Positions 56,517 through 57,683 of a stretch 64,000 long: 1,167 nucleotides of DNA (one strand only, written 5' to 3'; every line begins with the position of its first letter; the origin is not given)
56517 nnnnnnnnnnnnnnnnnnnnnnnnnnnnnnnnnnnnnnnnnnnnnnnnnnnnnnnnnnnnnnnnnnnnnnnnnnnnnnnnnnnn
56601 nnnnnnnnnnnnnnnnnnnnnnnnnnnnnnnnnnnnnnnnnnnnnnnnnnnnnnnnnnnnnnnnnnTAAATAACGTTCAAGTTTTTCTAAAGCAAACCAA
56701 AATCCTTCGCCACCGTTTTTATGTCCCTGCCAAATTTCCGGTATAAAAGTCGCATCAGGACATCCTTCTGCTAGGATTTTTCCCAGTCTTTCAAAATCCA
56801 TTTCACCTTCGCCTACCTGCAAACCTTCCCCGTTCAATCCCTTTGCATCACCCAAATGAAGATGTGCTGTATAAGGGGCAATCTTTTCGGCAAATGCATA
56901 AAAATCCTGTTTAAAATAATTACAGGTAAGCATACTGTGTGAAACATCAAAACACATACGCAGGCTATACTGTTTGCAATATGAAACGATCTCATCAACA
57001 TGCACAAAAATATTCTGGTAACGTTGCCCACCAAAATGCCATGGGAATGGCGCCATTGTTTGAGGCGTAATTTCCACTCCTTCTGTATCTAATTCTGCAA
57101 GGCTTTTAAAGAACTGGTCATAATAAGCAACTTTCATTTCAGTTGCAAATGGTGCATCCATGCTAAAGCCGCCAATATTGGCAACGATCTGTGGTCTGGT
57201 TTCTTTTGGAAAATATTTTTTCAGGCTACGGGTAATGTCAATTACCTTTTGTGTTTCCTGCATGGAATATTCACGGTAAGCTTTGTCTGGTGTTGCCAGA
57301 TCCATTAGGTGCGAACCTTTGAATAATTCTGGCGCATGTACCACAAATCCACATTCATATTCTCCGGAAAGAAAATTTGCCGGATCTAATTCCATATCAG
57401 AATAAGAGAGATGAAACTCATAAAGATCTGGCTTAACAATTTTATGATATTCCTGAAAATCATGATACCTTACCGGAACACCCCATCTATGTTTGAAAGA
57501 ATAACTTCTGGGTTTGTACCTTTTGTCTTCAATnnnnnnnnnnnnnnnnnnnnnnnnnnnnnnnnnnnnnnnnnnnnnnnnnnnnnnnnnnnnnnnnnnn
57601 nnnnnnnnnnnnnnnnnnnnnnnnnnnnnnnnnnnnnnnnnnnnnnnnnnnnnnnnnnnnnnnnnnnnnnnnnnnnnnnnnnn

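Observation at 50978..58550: NeuB pathway with no neuC/leg/pse precursor genes; tailoring by SDRs, class III aminotransferase, VOC and MTase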

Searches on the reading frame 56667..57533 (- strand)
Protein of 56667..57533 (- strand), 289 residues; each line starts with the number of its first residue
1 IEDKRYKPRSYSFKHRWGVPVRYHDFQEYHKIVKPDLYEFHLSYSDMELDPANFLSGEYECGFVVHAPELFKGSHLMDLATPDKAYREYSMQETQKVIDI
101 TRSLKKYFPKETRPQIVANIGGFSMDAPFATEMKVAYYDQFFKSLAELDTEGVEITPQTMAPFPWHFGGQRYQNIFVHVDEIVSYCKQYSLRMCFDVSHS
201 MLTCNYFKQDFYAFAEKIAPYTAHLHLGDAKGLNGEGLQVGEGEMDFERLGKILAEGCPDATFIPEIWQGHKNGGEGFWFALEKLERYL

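Call 46: predict_structure(alignment_id=A1)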
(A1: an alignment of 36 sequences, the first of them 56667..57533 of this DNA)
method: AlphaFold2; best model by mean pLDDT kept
length: 289 residues; sequences in the alignment: 36
mean_pLDDT: 79.8   pTM: 0.83
mean pLDDT of the five models: 79.8, 77.5, 76.8, 76.8, 75.4
residues with pLDDT >= 90: 103; 70-90: 122; 50-70: 35; < 50: 29
segments of 3 or more residues with pLDDT < 50: 122-126, 161-174, 232-238
pLDDT, mean of each block of 10 residues (from residue 1): 66 91 89 92 82 93 83 71 87 92 95 85 53 79 90 82 32 64 88 86 84 94 84 49 78 95 74 70 87
secondary structure, 60 per line:
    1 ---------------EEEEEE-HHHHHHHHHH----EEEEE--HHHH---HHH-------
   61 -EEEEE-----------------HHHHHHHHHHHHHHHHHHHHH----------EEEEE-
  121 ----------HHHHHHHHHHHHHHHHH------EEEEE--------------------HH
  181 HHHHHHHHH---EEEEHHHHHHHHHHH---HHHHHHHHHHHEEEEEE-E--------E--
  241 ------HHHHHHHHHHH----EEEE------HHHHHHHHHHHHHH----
elements in order: E16-21 H23-32 E37-41 H44-47 E62-66 H84-104 E115-119 H131-147 E154-158 H179-189 E193-196 H197-207 H211-221 E222-227 H247-257 E262-265 H272-285

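Call 48: fold_search(model_id=the predicted structure, library=pdb)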
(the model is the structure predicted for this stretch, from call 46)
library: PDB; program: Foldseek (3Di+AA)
matches with E <= 10: 1160; with E <= 0.001: 98
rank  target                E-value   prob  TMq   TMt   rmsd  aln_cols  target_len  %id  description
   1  3cqj_B                4.3e-09  1.00  0.65  0.68   4.3       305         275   12  Crystal Structure of L-xylulose-5-phosphate 3-epimerase UlaE (form B) complex with Zn2+ (released 2008-11-25)
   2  4pgl_B                1.6e-08  1.00  0.64  0.63   5.2       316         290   15  Crystal structure of engineered D-tagatose 3-epimerase PcDTE-ILS6 (released 2014-10-22)
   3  4q7i_A                1.9e-08  1.00  0.65  0.64   4.5       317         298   15  Crystal structure of engineered thermostable D-tagatose 3-epimerase PcDTE-Var8 (released 2014-10-22)
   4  4xsl_D                1.9e-08  1.00  0.64  0.63   5.0       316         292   16  Crystal strcutre of D-tagatose 3-epimerase C66S from Pseudomonas cichorii in complex with glycerol (released 2016-01-27)
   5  8xiv                  2.6e-08  1.00  0.63  0.63   5.0       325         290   14  Production of D-psicose (released 2024-12-25)
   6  4q7i_B                2.9e-08  1.00  0.64  0.64   4.7       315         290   16  Crystal structure of engineered thermostable D-tagatose 3-epimerase PcDTE-Var8 (released 2014-10-22)
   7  8xix                  3.5e-08  1.00  0.62  0.63   5.3       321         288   16  KeDt3e within Co (released 2024-12-25)
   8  4xsl_B                3.7e-08  1.00  0.63  0.63   5.0       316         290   17  Crystal strcutre of D-tagatose 3-epimerase C66S from Pseudomonas cichorii in complex with glycerol (released 2016-01-27)
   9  3wqo_A                4.2e-08  1.00  0.63  0.67   4.9       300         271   19  Crystal structure of D-tagatose 3-epimerase-like protein (released 2014-07-09)
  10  4xsl_A                4.7e-08  1.00  0.62  0.61   5.9       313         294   15  Crystal strcutre of D-tagatose 3-epimerase C66S from Pseudomonas cichorii in complex with glycerol (released 2016-01-27)
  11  4pgl_A                5.3e-08  1.00  0.63  0.62   4.6       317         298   16  Crystal structure of engineered D-tagatose 3-epimerase PcDTE-ILS6 (released 2014-10-22)
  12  3vni_B                5.7e-08  1.00  0.60  0.60   6.1       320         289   13  Crystal structures of D-Psicose 3-epimerase from Clostridium cellulolyticum H10 and its complex with ketohexose sugars (released 2012-08-01)
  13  3cqj_A                6.0e-08  1.00  0.64  0.67   4.5       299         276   12  Crystal Structure of L-xylulose-5-phosphate 3-epimerase UlaE (form B) complex with Zn2+ (released 2008-11-25)
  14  3wqo_B                6.0e-08  1.00  0.62  0.67   5.0       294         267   19  Crystal structure of D-tagatose 3-epimerase-like protein (released 2014-07-09)
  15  3vnj_A                6.0e-08  1.00  0.60  0.60   6.0       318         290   14  Crystal structures of D-Psicose 3-epimerase with D-psicose from Clostridium cellulolyticum H10 (released 2012-08-01)
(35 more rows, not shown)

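Call 54: search_dna_similar(query=window:56667-57533:-, collection=plasmids, mode=protein, max_rows=15)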
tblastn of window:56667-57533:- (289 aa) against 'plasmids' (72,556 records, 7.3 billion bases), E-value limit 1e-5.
Records with a match: 1; places in all: 1; records where one place covers at least 80% of the query: 1.
Best place of each record, by identity: <60% 1.
By first word of the organism name: Ensifer 1.
By predicted mobility (MOB-suite, as given by PLSDB): non-mobilizable 1.
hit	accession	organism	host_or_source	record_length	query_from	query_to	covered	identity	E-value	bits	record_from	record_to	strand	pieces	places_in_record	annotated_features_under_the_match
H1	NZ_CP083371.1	Ensifer canadensis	Melilotus albus,Cell Culture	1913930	9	288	97%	52.9%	1e-100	329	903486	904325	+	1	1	none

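Call 55: get_annotated_region(hit=H1, flank=12000)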
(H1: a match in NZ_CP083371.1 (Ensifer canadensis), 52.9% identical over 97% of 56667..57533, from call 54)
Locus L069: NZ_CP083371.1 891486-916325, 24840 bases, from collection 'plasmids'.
description: Ensifer canadensis strain T173 plasmid pT173e, complete sequence
organism: Ensifer canadensis (NCBI taxid 555315)
taxonomy: Bacteria; Pseudomonadota; Alphaproteobacteria; Hyphomicrobiales; Rhizobiaceae; Ensifer; Ensifer canadensis
host: -; source: Melilotus albus,Cell Culture; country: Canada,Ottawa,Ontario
typing (MOB-suite, as given by PLSDB): non-mobilizable; mating-pair formation MPF_T
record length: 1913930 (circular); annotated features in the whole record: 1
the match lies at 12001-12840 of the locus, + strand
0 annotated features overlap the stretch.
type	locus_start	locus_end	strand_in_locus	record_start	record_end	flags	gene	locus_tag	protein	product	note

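Call 58: search_protein_representatives(protein=window:56667-57533:-)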
Query: 289 residues. Proteins with E-value up to 0.001 (for the whole library): 859; up to 1e-10: 593; up to 1e-30: 208. The best 150 are listed.
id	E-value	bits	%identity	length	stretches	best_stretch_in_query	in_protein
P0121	2.7e-112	391.4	58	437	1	2-289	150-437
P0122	7.4e-104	363.7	63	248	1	42-287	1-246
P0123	4.2e-101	354.6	69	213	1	77-289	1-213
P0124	3.7e-94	331.8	49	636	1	9-285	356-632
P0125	2.4e-92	325.9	48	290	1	10-287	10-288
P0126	6.0e-90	318.0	48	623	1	4-285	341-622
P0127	1.5e-86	306.8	48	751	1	8-287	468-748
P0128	9.4e-79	281.3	44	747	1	7-287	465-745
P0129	9.6e-77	274.7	43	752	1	2-289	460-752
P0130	1.3e-76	274.3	65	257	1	5-186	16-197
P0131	6.3e-75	268.7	41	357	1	2-286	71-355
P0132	2.5e-72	260.2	42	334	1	7-288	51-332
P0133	8.8e-72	258.4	45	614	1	8-287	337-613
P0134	1.1e-70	254.7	42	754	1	5-287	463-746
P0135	1.7e-70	254.2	61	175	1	116-286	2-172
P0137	1.6e-69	251.0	42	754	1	13-285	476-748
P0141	5.7e-67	242.6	42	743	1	3-287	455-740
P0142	2.6e-65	237.1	41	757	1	7-285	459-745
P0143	3.3e-64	233.5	41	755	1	13-286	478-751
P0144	9.9e-64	231.9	42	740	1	10-287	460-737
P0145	4.4e-63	229.8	39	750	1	2-288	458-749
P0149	2.0e-62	227.7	39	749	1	18-288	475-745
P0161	2.4e-58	214.3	36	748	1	14-285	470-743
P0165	4.0e-57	210.3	38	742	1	9-286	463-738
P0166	5.2e-57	209.9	38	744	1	10-288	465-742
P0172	2.5e-56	207.6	37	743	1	7-281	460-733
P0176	2.8e-55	204.2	40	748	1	16-286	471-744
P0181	1.9e-54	201.5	40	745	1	15-286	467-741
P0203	1.1e-48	182.6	38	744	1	13-287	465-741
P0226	2.7e-46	174.7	35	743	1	15-286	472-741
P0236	2.5e-45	171.5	31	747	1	9-287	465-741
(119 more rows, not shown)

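Call 59: search_protein_families(library=pfam, proteins=[P0127, P0129, P0125, P0131, L069:8355-9782:+, L069:12942-14516:+, L069:14513-15892:+, L069:15899-16714:+, L069:16862-17908:+, L069:6162-7673:+], max_evalue=0.001)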
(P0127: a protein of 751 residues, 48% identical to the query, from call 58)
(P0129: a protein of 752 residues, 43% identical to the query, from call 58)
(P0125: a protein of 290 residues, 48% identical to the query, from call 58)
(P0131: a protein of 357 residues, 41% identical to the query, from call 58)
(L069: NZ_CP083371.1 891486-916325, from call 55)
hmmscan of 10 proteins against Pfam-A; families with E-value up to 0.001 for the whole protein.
P0127 (751 aa): 4 families
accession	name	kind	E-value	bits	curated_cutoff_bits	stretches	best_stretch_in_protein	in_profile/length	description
PF03102.20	NeuB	-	7.1e-81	271.7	22.1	1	151-387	1-240/241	NeuB family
PF01261.30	AP_endonuc_2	-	7.2e-20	72.2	31.1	1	491-746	5-246/249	Xylose isomerase-like TIM barrel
PF00571.33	CBS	-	2e-07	31.7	24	1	11-56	11-56/57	CBS domain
PF08666.17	SAF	-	3.3e-06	28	21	1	405-461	2-62/63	SAF domain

P0129 (752 aa): 4 families
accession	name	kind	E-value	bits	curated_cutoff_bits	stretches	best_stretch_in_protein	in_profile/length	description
PF03102.20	NeuB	-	5.9e-79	265.4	22.1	1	150-385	1-239/241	NeuB family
PF01261.30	AP_endonuc_2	-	1.9e-20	74.1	31.1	1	496-750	11-248/249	Xylose isomerase-like TIM barrel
PF08666.17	SAF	-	2.3e-12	47.7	21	1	403-459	2-62/63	SAF domain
PF00571.33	CBS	-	3.6e-06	27.7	24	0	9-55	9-55/57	CBS domain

P0125 (290 aa): 1 family
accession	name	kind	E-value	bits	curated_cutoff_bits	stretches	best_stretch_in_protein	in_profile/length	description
PF01261.30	AP_endonuc_2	-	1e-13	52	31.1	1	64-274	44-234/249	Xylose isomerase-like TIM barrel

P0131 (357 aa): 2 families
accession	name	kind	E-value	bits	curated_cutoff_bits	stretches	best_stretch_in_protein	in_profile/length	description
PF01261.30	AP_endonuc_2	-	2.6e-15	57.2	31.1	1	103-346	8-238/249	Xylose isomerase-like TIM barrel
PF08666.17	SAF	-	3.1e-06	28.1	21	1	15-70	3-62/63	SAF domain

L069:8355-9782:+ (475 aa): 4 families
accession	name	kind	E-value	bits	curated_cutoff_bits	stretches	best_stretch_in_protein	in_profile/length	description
PF00483.29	NTP_transferase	-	2.7e-51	175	21.2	1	7-284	2-238/245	Nucleotidyl transferase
PF01050.24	MannoseP_isomer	-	1.5e-49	167.5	23.6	1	360-469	6-115/116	Mannose-6-phosphate isomerase C-terminal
PF07883.17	Cupin_2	-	2.1e-10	40.6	27.2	1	390-454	6-69/70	Cupin domain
PF22640.1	ManC_GMP_beta-helix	-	1.4e-06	28.6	27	1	296-350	1-55/55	MannoseP isomerase/GMP-like beta-helix domain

L069:12942-14516:+ (524 aa): 3 families
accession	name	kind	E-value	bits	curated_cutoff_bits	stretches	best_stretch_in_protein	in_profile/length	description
PF00534.26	Glycos_transf_1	-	5.4e-11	42.8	26.4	1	302-418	13-133/172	Glycosyl transferases group 1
PF13692.12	Glyco_trans_1_4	-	6.3e-08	33.4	27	1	307-416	4-115/142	Glycosyl transferases group 1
PF20706.3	GT4-conflict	-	1.7e-05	24.4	26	1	375-476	280-368/385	Family 4 Glycosyltransferase in conflict systems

L069:14513-15892:+ (459 aa): 0 families

L069:15899-16714:+ (271 aa): 2 families
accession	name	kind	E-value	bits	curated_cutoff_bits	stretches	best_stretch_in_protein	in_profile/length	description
PF00535.33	Glycos_transf_2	-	6e-22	78.8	23.3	1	4-133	1-130/168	Glycosyl transferase family 2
PF10111.15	Glyco_tranf_2_2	-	1.7e-06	28.2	27.3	1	16-187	15-201/276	Glycosyltransferase like family 2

L069:16862-17908:+ (348 aa): 0 families

L069:6162-7673:+ (503 aa): 0 families

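Call 65: find_encoding_contigs(protein=P0127, flank=8000, max_places=3)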
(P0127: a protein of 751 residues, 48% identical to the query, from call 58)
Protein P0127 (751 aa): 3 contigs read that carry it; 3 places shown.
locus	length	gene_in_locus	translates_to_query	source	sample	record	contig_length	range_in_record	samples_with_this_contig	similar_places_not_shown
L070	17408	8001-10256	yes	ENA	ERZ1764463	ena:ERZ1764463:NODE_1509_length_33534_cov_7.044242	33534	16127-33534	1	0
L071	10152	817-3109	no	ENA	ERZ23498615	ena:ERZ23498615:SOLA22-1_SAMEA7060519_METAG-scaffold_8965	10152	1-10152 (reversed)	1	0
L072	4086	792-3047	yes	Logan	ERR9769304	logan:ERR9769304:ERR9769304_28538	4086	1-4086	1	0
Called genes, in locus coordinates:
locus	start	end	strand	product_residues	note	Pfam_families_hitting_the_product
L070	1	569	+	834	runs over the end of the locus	PF02563:Poly_export, PF22461:SLBB_2, PF10531:SLBB, PF22461:SLBB_2, PF10531:SLBB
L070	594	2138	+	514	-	PF14052:Caps_assemb_Wzi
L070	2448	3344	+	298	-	PF00483:NTP_transferase, PF12804:NTP_transf_3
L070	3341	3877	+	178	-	PF00908:dTDP_sugar_isom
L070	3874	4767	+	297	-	PF01370:Epimerase, PF02719:Polysacc_synt_2 (faint), PF04321:RmlD_sub_bind, PF07993:NAD_binding_4 (faint), PF16363:GDP_Man_Dehyd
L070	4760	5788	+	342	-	PF01073:3Beta_HSD, PF01370:Epimerase, PF02719:Polysacc_synt_2, PF04321:RmlD_sub_bind, PF07993:NAD_binding_4, PF16363:GDP_Man_Dehyd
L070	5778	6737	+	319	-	PF02706:Wzz, PF13807:GNVR (weak)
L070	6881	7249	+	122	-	PF13412:HTH_24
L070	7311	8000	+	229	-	PF02348:CTP_transf_3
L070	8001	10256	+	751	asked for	PF00571:CBS (faint), PF03102:NeuB, PF08666:SAF (weak), PF01261:AP_endonuc_2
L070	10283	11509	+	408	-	PF01943:Polysacc_synt, PF13440:Polysacc_synt_3 (weak)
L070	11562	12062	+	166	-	PF25084:LbH_EIF2B (faint), PF25087:GMPPB_C (faint), PF00132:Hexapep, PF14602:Hexapep_2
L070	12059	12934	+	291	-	-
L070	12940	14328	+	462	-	PF14296:O-ag_pol_Wzy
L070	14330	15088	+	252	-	PF00535:Glycos_transf_2, PF10111:Glyco_tranf_2_2, PF13641:Glyco_tranf_2_3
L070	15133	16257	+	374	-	PF01370:Epimerase, PF04321:RmlD_sub_bind (weak), PF16363:GDP_Man_Dehyd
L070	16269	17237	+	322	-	PF01370:Epimerase, PF04321:RmlD_sub_bind (weak), PF16363:GDP_Man_Dehyd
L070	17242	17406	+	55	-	?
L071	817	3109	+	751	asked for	PF00571:CBS (faint), PF03102:NeuB, PF08666:SAF (weak), PF01261:AP_endonuc_2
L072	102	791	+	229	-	PF02348:CTP_transf_3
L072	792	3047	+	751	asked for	PF00571:CBS (faint), PF03102:NeuB, PF08666:SAF (weak), PF01261:AP_endonuc_2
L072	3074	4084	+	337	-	?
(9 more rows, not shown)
